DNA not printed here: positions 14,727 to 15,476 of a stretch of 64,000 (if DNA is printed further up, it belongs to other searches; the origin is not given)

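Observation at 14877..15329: Stand-alone 150-aa SufB/SufD C-terminal domain protein, with a lone sufC 33 kb away and no other suf genes in view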

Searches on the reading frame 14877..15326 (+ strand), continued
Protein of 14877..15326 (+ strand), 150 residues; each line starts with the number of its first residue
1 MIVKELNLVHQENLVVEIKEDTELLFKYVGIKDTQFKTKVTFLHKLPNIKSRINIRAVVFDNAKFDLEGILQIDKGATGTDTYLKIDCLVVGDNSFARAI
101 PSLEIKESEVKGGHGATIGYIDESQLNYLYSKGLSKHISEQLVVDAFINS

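Call 39: find_homologous_proteins(query=A2, max_evalue=1e-10)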
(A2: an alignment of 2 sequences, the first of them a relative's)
Query A2 (2 sequences) (449 aa, profile of the alignment): 8000 proteins with E <= 1e-10 among 8000 candidates; the best 120 are listed.
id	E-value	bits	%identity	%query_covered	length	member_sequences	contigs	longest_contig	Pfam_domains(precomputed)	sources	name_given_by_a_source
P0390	0.0e+0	1020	100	100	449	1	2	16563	PF01458.24,PF19295.6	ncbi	-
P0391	3.1e-295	997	81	98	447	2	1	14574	PF01458.24,PF19295.6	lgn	-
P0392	2.9e-294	994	81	98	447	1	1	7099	PF01458.24,PF19295.6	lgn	-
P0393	7.8e-273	924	84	97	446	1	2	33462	PF01458.24,PF19295.6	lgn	-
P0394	2.6e-268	909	80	97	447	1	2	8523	PF01458.24,PF19295.6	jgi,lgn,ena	-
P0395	2.5e-267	905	79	97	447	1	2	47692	PF01458.24,PF19295.6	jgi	jgi:Fe-S cluster assembly protein SufB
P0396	5.0e-267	904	81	97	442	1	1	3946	PF01458.24,PF19295.6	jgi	jgi:Fe-S cluster assembly protein SufB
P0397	2.3e-264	896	78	98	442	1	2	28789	PF01458.24,PF19295.6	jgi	jgi:Fe-S cluster assembly protein SufB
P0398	6.5e-264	894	80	99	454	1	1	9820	PF01458.24,PF19295.6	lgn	-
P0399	1.5e-262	890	79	100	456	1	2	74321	PF01458.24,PF19295.6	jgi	jgi:Fe-S cluster assembly protein SufB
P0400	2.5e-261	886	78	97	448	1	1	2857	PF01458.24,PF19295.6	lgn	-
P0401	1.1e-258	877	76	100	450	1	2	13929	PF01458.24,PF19295.6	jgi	jgi:Fe-S cluster assembly protein SufB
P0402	2.2e-258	876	76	100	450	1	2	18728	PF01458.24,PF19295.6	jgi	jgi:Fe-S cluster assembly protein SufB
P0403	9.7e-258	874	77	97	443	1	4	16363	PF01458.24,PF19295.6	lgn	-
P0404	1.4e-257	873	78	99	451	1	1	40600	PF01458.24,PF19295.6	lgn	-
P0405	5.6e-254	861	77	97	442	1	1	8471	PF01458.24,PF19295.6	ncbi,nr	ncbi:MAG: Fe-S cluster assembly protein SufB [Candidatus Doudnabacteria bacterium]|nr:Fe-S cluster a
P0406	6.9e-253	858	76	97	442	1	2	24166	PF01458.24,PF19295.6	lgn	-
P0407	1.2e-250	850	76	97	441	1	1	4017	PF01458.24,PF19295.6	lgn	-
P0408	1.2e-250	850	74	100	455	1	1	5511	PF01458.24,PF19295.6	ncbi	-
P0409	8.8e-250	848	73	100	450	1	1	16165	PF01458.24,PF19295.6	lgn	-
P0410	1.1e-249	847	75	97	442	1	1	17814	PF01458.24,PF19295.6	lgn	-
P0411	7.8e-248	841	73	100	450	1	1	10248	PF01458.24,PF19295.6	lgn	-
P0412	1.2e-245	834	73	98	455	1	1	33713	PF01458.24,PF19295.6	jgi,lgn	-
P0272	2.2e-233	793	71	97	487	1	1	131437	PF01458.24,PF19295.6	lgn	-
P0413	5.8e-233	792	69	100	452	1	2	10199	PF01458.24,PF19295.6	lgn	-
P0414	9.1e-233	791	69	100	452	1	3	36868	PF01458.24,PF19295.6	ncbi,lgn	-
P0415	4.4e-232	789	68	100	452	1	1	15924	PF01458.24,PF19295.6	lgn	-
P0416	4.7e-232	789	68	100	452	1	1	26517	PF01458.24,PF19295.6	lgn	-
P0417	5.0e-232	789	69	100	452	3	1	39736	PF01458.24,PF19295.6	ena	-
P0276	2.9e-231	786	69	97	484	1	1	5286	PF01458.24,PF19295.6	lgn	-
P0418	5.6e-231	786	68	100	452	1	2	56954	PF01458.24,PF19295.6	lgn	-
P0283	1.4e-230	784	69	97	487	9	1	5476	PF01458.24,PF19295.6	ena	-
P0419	2.0e-230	784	68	99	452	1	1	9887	PF01458.24,PF19295.6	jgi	jgi:Fe-S cluster assembly protein SufB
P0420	4.0e-230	783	68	99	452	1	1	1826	PF01458.24,PF19295.6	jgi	jgi:Fe-S cluster assembly protein SufB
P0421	6.5e-230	782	69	99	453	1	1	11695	PF01458.24,PF19295.6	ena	-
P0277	1.3e-229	781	70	97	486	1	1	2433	PF01458.24,PF19295.6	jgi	jgi:Fe-S cluster assembly protein SufB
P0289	6.3e-229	779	68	97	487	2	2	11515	PF01458.24,PF19295.6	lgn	-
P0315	1.5e-228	777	69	97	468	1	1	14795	PF01458.24,PF19295.6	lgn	-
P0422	2.0e-228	777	69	99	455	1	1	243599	PF01458.24,PF19295.6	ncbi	-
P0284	2.1e-228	777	68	97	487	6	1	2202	PF01458.24,PF19295.6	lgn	-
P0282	2.4e-228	777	68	97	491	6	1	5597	PF01458.24,PF19295.6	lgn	-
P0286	3.6e-228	776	69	97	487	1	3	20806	PF01458.24,PF19295.6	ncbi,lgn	-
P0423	6.9e-228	775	70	97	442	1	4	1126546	PF01458.24,PF19295.6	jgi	jgi:Fe-S cluster assembly protein SufB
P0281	7.0e-228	775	69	97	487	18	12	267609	PF01458.24,PF19295.6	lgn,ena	-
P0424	1.2e-227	775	68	99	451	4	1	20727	PF01458.24,PF19295.6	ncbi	-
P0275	1.2e-227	774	68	97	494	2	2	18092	PF01458.24,PF19295.6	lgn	-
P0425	2.3e-227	774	66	99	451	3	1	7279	PF01458.24,PF19295.6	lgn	-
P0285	5.4e-227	772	69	97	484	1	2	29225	PF01458.24,PF19295.6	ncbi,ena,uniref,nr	ncbi:Fe-S cluster assembly protein SufB [Candidatus Dojkabacteria bacterium]|uniref:Fe-S cluster ass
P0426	9.2e-227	772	69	99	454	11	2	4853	PF01458.24,PF19295.6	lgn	-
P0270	1.1e-226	771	68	97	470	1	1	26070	PF01458.24,PF19295.6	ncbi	-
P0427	3.5e-226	770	67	99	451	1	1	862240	PF01458.24,PF19295.6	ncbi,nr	ncbi:MAG: Fe-S cluster assembly protein SufB [Candidatus Dojkabacteria bacterium]|nr:MAG: Fe-S clust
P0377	4.0e-226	770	69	97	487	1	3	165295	PF01458.24,PF19295.6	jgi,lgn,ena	-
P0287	5.0e-226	769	69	97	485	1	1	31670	PF01458.24,PF19295.6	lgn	-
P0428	6.3e-226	769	70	97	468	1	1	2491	PF01458.24,PF19295.6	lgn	-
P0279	6.3e-226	769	68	97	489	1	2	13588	PF01458.24,PF19295.6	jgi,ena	-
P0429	8.0e-226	769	69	98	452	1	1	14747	PF01458.24,PF19295.6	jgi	jgi:Fe-S cluster assembly protein SufB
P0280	9.2e-226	768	68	97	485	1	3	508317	PF01458.24,PF19295.6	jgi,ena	-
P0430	9.7e-226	768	68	99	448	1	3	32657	PF01458.24,PF19295.6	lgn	-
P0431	1.1e-225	768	68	99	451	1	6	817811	PF01458.24,PF19295.6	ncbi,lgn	-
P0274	2.3e-225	767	68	97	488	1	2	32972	PF01458.24,PF19295.6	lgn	-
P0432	2.9e-225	767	68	99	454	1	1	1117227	PF01458.24,PF19295.6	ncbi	-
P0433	5.2e-225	766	67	99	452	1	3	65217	PF01458.24,PF19295.6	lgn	-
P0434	9.2e-225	765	67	99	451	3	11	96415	PF01458.24,PF19295.6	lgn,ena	-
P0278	1.0e-224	765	68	97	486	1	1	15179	PF01458.24,PF19295.6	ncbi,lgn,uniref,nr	ncbi:Fe-S cluster assembly protein SufB [Candidatus Dojkabacteria bacterium]|uniref:Fe-S cluster ass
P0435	1.9e-224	764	67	98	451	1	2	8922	PF01458.24,PF19295.6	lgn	-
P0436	2.4e-224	764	67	99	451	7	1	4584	PF01458.24,PF19295.6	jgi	-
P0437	2.5e-224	764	69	98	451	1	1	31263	PF01458.24,PF19295.6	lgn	-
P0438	4.6e-224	763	67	99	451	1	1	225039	PF01458.24,PF19295.6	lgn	-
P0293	7.3e-224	762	67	97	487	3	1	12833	PF01458.24,PF19295.6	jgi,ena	jgi:Fe-S cluster assembly protein SufB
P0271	9.8e-224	762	69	97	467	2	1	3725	PF01458.24,PF19295.6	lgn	-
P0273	1.0e-223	762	68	97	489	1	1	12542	PF01458.24,PF19295.6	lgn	-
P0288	1.5e-223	761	68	97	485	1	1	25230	PF01458.24,PF19295.6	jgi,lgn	jgi:Fe-S cluster assembly protein SufB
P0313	1.5e-223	761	68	98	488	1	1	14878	PF01458.24,PF19295.6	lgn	-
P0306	1.9e-223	761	66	97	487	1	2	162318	PF01458.24,PF19295.6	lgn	-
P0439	1.9e-223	761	67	99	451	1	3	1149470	PF01458.24,PF19295.6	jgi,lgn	jgi:Fe-S cluster assembly protein SufB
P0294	4.9e-223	759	68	97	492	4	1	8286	PF01458.24,PF19295.6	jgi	-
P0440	5.0e-223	759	68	99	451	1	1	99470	PF01458.24,PF19295.6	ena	-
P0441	6.6e-223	759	66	99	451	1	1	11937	PF01458.24,PF19295.6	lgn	-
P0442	7.9e-223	759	66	99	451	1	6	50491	PF01458.24,PF19295.6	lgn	-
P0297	1.2e-222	758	67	97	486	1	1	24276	PF01458.24,PF19295.6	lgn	-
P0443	1.3e-222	758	66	99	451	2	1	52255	PF01458.24,PF19295.6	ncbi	-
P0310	2.0e-222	757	69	97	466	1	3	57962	PF01458.24,PF19295.6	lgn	-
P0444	2.1e-222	757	67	97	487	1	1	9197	PF01458.24,PF19295.6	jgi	-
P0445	4.0e-222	756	65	99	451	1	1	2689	PF01458.24,PF19295.6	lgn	-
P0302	7.8e-222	755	67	97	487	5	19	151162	PF01458.24,PF19295.6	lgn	-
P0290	1.2e-221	755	66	100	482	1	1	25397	PF01458.24,PF19295.6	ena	-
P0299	2.3e-221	754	66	97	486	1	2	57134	PF01458.24,PF19295.6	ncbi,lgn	ncbi:MAG: Fe-S cluster assembly protein SufB [Candidatus Dojkabacteria bacterium]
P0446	2.6e-221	754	69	99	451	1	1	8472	PF01458.24,PF19295.6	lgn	-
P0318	2.7e-221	754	68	94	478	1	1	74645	PF01458.24,PF19295.6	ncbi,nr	ncbi:Fe-S cluster assembly protein SufB [Candidatus Dojkabacteria bacterium]|nr:Fe-S cluster assembl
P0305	4.8e-221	753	68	100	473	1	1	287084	PF01458.24,PF19295.6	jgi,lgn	jgi:Fe-S cluster assembly protein SufB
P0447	9.0e-221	752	67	99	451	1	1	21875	PF01458.24,PF19295.6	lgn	-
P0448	1.7e-220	751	65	99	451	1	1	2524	PF01458.24,PF19295.6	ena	-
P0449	7.2e-220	749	65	98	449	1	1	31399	PF01458.24,PF19295.6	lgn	-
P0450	1.6e-219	748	65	100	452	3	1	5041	PF01458.24,PF19295.6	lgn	-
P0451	3.1e-219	747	-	-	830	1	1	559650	PF01458.24,PF19295.6,PF14528.12,PF14890.12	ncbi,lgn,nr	ncbi:Fe-S cluster assembly protein SufB [Candidatus Dojkabacteria bacterium]|nr:Fe-S cluster assembl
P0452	3.4e-219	747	-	-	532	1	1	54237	PF01458.24,PF19295.6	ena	-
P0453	4.3e-219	746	65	100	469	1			PF01458.24,PF19295.6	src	-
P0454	1.0e-218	745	65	97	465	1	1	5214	PF01458.24,PF19295.6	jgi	-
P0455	1.1e-218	745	67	98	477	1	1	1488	PF01458.24,PF19295.6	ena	-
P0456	1.2e-218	745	66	97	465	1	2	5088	PF01458.24,PF19295.6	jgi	jgi:Fe-S cluster assembly protein SufB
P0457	3.6e-218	743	64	99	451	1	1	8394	PF01458.24,PF19295.6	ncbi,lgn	ncbi:MAG: Fe-S cluster assembly protein SufB [Candidatus Dojkabacteria bacterium]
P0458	4.0e-218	743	65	97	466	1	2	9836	PF01458.24,PF19295.6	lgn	-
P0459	5.2e-218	743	66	100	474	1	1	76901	PF01458.24,PF19295.6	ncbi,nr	ncbi:MAG: Fe-S cluster assembly protein SufB [Chloroflexi bacterium]|nr:Fe-S cluster assembly protei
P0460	8.0e-218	742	66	100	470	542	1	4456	PF01458.24,PF19295.6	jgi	jgi:Fe-S cluster assembly protein SufB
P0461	8.4e-218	742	64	97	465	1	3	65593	PF01458.24,PF19295.6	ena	-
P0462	1.1e-217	742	66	100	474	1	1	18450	PF01458.24,PF19295.6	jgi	jgi:Fe-S cluster assembly protein SufB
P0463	1.2e-217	742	66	100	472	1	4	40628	PF01458.24,PF19295.6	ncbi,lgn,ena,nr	nr:Fe-S cluster assembly protein SufB [Ardenticatena sp.]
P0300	1.6e-217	741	-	-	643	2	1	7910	PF07591.16,PF01458.24,PF19295.6,PF13403.12,PF14890.12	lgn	-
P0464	1.8e-217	741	64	100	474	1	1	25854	PF01458.24,PF19295.6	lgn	-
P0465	1.8e-217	741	66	97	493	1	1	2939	PF01458.24,PF19295.6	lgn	-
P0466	1.8e-217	741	66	100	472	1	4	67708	PF01458.24,PF19295.6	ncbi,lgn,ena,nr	ncbi:MAG: Fe-S cluster assembly protein SufB [Ardenticatenia bacterium]|nr:MAG: Fe-S cluster assembl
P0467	2.6e-217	740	65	100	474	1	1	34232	PF01458.24,PF19295.6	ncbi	-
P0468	2.7e-217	740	65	100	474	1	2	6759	PF01458.24,PF19295.6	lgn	-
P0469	2.9e-217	740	65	100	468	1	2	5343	PF01458.24,PF19295.6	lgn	-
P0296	3.3e-217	740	66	97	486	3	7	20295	PF01458.24,PF19295.6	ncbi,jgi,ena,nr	ncbi:MAG TPA: Fe-S cluster assembly protein SufB [Candidatus Dojkabacteria bacterium]|nr:Fe-S cluste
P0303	3.5e-217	740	66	97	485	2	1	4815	PF01458.24,PF19295.6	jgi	jgi:Fe-S cluster assembly protein SufB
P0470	3.5e-217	740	67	98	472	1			PF01458.24,PF19295.6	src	-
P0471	3.9e-217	740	64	98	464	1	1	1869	PF01458.24,PF19295.6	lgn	-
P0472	5.2e-217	739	64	99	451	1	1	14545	PF01458.24,PF19295.6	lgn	-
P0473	7.0e-217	739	65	100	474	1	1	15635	PF01458.24,PF19295.6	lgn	-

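Call 40: find_encoding_contigs(protein=P0439, flank=10000, max_places=1)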
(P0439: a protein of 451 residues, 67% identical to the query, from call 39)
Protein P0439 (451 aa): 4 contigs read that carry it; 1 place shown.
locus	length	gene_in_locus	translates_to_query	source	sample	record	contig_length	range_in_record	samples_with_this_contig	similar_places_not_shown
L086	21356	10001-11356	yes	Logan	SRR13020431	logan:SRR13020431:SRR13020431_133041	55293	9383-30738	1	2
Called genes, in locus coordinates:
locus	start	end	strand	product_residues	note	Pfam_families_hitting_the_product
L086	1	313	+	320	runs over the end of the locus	PF00535:Glycos_transf_2, PF13641:Glyco_tranf_2_3, PF13632:Glyco_trans_2_3 (faint)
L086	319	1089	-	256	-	-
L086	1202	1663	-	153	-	PF03449:GreA_GreB_N, PF01272:GreA_GreB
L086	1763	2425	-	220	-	PF03167:UDG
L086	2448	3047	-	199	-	-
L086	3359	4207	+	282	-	PF07934:OGG_N, PF00730:HhH-GPD (weak)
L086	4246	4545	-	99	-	PF01541:GIY-YIG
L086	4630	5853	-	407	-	PF12698:ABC2_membrane_3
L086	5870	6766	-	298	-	PF02463:SMC_N (faint), PF00005:ABC_tran, PF13304:AAA_21, PF13732:DrrA1-3_C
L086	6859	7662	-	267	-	-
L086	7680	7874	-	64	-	-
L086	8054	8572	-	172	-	PF01327:Pep_deformylase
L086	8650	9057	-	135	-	-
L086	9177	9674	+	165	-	PF13370:Fer4_13, PF13459:Fer4_15 (weak)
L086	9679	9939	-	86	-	-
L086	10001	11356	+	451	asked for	PF19295:SufBD_N, PF01458:SUFBD_core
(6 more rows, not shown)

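Call 41: find_encoding_contigs(protein=P0432, flank=10000, max_places=1)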
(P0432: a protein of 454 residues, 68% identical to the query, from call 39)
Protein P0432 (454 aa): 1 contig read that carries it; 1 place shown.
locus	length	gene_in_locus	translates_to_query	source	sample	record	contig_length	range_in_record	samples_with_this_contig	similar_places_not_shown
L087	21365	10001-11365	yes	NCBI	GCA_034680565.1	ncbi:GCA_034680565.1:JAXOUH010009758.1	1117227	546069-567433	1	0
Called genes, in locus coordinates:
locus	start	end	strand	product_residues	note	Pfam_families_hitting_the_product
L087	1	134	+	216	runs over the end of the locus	-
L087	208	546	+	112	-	-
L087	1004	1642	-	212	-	PF27462:RecX_N, PF21982:RecX_HTH1 (faint), PF02631:RecX_HTH2, PF21981:RecX_HTH3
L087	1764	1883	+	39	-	-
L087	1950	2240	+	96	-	-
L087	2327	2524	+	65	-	-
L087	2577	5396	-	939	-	PF00133:tRNA-synt_1, PF09334:tRNA-synt_1g, PF13603:tRNA-synt_1_2, PF00133:tRNA-synt_1, PF08264:Anticodon_1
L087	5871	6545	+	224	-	PF01476:LysM (weak)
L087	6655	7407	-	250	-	PF13189:Cytidylate_kin2 (weak), PF13238:AAA_18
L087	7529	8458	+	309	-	PF04542:Sigma70_r2, PF04545:Sigma70_r4 (faint)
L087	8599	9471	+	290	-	PF17957:Big_7 (faint), PF18705:DUF5643 (faint), PF10648:Gmad2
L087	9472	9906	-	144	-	-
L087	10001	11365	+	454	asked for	PF19295:SufBD_N, PF01458:SUFBD_core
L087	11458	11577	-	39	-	-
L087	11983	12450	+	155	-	-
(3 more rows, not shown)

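Call 42: find_encoding_contigs(protein=P0056, flank=10000, max_places=1)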
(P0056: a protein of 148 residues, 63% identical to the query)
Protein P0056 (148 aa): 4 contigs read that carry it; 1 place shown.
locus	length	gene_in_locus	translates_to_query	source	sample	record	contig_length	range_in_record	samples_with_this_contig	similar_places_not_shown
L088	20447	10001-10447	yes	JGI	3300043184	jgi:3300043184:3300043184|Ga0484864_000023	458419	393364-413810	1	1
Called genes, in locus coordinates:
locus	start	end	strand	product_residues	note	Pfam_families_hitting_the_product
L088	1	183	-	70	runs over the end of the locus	PF00253:Ribosomal_S14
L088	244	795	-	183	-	PF00281:Ribosomal_L5, PF00673:Ribosomal_L5_C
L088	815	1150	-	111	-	PF00467:KOW, PF17136:ribosomal_L24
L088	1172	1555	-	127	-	PF00238:Ribosomal_L14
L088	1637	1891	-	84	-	PF00366:Ribosomal_S17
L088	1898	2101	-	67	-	PF00831:Ribosomal_L29 (weak)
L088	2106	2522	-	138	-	PF00252:Ribosomal_L16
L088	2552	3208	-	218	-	PF07650:KH_2, PF00189:Ribosomal_S3_C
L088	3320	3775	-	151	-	PF00237:Ribosomal_L22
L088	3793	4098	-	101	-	PF00203:Ribosomal_S19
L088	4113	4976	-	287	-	PF00181:Ribosomal_L2_N, PF03947:Ribosomal_L2_C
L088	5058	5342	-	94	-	PF00276:Ribosomal_L23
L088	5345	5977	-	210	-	PF00573:Ribosomal_L4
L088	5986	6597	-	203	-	PF00297:Ribosomal_L3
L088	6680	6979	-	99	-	PF00338:Ribosomal_S10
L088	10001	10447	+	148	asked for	PF01458:SUFBD_core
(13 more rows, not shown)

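Call 57: find_encoding_contigs(protein=P0427, flank=10000, max_places=1)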
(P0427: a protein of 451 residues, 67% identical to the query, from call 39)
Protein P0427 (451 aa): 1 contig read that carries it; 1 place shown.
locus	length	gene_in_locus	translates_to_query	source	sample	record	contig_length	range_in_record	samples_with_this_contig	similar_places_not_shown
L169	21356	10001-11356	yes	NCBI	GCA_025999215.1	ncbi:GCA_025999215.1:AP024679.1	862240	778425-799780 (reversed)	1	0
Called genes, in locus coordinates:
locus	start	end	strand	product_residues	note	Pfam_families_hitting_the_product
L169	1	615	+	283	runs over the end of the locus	PF13292:DXP_synthase_N, PF00456:Transketolase_N, PF00676:E1_dh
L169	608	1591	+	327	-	PF02779:Transket_pyr, PF02780:Transketolase_C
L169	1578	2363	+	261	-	-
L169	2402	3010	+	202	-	-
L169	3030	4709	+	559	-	PF00133:tRNA-synt_1, PF01406:tRNA-synt_1e (faint), PF09334:tRNA-synt_1g, PF00133:tRNA-synt_1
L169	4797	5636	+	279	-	PF00800:PDT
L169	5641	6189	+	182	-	PF19368:WHD_AraR (weak), PF21906:WHD_NrtR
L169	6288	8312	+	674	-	PF00932:LTD, PF18942:DUF5689 (faint)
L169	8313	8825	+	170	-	PF01863:YgjP-like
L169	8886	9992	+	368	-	PF10648:Gmad2 (faint)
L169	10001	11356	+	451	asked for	PF19295:SufBD_N, PF01458:SUFBD_core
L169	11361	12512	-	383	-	PF01207:Dus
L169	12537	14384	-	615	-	PF13522:GATase_6, PF13537:GATase_7, PF00733:Asn_synthase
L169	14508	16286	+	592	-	PF07973:tRNA_SAD, PF00587:tRNA-synt_2b, PF03129:HGTP_anticodon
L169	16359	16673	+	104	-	PF00829:Ribosomal_L21p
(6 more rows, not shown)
